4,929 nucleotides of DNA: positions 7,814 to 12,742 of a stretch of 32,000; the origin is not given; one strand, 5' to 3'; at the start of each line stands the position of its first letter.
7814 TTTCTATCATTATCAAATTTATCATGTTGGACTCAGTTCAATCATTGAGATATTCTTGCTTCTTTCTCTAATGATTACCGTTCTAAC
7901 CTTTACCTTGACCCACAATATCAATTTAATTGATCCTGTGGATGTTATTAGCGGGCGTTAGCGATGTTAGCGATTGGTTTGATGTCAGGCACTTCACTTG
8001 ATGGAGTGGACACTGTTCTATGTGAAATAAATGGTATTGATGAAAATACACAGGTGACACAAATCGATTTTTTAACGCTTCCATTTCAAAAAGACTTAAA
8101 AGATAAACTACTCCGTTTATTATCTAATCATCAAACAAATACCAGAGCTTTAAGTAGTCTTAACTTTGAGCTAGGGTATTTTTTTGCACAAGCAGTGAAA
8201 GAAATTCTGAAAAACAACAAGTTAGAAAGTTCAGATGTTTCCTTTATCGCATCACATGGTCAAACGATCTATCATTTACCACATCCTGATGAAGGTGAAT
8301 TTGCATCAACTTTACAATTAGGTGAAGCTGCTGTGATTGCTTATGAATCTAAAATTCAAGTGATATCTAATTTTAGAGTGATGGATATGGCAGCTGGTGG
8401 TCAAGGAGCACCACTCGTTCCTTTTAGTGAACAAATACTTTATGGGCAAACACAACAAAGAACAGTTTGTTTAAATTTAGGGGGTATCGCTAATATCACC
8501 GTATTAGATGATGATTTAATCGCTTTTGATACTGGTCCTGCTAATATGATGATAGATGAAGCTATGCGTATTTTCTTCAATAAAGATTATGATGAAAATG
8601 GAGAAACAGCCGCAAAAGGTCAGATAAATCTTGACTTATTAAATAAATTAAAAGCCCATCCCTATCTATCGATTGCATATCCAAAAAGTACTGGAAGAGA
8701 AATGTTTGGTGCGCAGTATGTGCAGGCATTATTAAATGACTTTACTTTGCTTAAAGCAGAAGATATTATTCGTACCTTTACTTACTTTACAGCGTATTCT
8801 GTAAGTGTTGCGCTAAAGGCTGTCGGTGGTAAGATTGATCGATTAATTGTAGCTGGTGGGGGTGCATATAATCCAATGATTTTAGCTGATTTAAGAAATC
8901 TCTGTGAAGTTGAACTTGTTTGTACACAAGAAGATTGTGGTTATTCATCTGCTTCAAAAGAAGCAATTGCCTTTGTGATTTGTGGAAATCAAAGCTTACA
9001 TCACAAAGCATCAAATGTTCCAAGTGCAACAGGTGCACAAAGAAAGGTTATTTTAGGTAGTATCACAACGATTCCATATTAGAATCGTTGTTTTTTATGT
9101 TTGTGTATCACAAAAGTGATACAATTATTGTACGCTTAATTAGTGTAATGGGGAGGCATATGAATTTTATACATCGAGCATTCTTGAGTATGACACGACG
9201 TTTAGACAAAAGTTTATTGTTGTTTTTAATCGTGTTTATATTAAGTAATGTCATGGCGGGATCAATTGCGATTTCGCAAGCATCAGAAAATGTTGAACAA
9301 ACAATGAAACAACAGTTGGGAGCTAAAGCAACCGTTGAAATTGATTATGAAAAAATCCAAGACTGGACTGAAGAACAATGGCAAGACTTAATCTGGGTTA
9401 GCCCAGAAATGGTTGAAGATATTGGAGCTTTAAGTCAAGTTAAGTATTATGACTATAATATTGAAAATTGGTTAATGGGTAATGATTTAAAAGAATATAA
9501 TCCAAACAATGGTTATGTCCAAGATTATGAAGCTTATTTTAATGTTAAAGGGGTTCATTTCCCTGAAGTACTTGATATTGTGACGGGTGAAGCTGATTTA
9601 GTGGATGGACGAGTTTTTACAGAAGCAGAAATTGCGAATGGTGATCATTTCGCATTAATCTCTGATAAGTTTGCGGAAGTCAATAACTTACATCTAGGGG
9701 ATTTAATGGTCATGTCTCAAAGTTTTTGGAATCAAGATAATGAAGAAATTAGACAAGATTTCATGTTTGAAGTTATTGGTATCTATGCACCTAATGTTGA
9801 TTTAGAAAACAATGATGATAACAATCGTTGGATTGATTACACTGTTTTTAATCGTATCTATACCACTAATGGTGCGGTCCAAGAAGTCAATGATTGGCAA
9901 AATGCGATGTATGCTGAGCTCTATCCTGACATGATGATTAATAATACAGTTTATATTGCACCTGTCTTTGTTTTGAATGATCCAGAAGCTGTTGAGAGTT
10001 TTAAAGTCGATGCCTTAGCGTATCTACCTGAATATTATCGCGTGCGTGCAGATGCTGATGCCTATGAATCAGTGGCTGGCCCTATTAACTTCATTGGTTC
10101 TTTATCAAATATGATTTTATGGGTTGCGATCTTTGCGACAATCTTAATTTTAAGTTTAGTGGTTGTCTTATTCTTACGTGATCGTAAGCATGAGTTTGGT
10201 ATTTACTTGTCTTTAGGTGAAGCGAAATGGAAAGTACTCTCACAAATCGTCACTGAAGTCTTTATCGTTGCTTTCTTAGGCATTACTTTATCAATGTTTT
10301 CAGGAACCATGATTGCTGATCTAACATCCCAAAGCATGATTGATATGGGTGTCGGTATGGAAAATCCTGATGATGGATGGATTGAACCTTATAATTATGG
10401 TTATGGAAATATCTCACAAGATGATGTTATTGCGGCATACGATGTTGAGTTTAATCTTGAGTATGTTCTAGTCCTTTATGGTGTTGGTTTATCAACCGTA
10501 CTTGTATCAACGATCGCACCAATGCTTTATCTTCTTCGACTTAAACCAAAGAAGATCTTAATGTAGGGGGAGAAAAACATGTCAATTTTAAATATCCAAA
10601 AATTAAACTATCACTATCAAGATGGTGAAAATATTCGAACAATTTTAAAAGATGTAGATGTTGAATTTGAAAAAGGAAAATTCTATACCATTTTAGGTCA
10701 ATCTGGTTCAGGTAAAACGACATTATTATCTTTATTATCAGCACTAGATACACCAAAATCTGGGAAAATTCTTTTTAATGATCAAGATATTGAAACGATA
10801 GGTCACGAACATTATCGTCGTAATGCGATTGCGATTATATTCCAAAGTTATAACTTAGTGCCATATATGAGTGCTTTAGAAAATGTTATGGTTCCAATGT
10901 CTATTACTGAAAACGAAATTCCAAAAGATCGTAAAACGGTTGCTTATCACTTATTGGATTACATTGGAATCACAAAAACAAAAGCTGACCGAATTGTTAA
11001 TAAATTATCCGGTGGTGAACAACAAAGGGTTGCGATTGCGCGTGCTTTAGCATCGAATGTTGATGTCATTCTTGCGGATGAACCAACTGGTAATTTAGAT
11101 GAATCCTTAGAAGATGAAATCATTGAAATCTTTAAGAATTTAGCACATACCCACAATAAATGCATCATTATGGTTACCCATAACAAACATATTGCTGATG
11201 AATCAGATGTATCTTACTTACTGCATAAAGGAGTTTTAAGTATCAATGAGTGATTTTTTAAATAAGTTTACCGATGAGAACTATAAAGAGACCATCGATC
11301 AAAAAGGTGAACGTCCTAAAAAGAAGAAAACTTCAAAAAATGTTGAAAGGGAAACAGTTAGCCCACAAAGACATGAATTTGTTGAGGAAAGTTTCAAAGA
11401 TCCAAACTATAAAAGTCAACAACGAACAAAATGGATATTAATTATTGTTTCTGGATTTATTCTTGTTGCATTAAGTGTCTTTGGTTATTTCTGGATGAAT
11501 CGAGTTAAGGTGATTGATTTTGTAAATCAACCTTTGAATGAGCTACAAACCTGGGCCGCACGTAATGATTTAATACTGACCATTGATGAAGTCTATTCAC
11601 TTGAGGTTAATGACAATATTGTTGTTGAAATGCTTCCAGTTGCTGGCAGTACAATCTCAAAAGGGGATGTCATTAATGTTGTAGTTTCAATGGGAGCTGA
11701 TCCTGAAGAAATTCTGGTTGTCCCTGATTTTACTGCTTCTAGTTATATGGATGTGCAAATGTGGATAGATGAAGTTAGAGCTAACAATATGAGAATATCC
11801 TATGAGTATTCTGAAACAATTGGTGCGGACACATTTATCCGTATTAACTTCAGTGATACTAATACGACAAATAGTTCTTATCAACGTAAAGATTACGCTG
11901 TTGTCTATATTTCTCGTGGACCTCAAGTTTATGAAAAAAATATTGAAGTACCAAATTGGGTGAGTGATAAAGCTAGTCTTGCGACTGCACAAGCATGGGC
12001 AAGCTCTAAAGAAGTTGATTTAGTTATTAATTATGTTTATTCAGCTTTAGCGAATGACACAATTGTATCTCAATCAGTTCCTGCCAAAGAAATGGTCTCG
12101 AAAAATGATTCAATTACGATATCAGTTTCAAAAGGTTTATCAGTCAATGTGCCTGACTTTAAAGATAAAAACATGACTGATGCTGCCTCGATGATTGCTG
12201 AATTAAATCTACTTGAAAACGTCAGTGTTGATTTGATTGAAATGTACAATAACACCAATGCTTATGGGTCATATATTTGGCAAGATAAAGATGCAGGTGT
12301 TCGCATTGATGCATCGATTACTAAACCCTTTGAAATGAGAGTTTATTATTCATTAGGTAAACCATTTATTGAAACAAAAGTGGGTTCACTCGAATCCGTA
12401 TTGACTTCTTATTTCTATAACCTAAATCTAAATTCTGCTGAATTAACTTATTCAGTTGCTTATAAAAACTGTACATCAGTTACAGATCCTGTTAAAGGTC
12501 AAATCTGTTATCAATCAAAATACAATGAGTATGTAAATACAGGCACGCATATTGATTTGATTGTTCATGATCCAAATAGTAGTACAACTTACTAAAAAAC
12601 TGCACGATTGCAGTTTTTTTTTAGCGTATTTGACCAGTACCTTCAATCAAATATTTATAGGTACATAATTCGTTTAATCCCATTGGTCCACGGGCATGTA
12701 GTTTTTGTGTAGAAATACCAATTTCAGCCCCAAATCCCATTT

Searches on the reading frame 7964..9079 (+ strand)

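Call 34: search_protein_families(library=pfam, proteins=[window:7964-9079:+], max_evalue=0.00001)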
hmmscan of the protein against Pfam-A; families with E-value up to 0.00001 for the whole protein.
window:7964-9079:+ (372 aa): 1 family
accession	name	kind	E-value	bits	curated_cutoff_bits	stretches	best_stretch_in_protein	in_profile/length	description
PF03702.20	AnmK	-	5.2e-107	358.6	24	1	2-368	2-365/367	Anhydro-N-acetylmuramic acid kinase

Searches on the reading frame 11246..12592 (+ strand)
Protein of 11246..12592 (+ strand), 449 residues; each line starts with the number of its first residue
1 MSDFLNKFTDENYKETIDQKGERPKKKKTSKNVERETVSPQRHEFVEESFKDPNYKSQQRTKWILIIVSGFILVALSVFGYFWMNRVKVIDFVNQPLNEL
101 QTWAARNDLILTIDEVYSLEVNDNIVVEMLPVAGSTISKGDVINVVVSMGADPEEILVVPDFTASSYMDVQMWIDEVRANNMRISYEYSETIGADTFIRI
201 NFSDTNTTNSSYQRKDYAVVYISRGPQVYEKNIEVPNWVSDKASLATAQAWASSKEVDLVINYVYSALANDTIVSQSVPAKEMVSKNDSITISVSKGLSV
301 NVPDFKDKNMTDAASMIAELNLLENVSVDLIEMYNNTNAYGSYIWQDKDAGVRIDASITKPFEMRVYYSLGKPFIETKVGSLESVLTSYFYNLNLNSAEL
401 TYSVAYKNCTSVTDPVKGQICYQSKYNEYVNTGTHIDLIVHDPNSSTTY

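Call 34: search_protein_families(library=pfam, proteins=[window:11246-12592:+], max_evalue=0.00001)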
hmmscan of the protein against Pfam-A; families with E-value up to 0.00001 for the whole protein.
window:11246-12592:+ (449 aa): 1 family
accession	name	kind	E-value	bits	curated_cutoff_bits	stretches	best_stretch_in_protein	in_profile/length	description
PF03793.24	PASTA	-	2.2e-18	66.4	23.2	1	87-148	1-63/64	PASTA domain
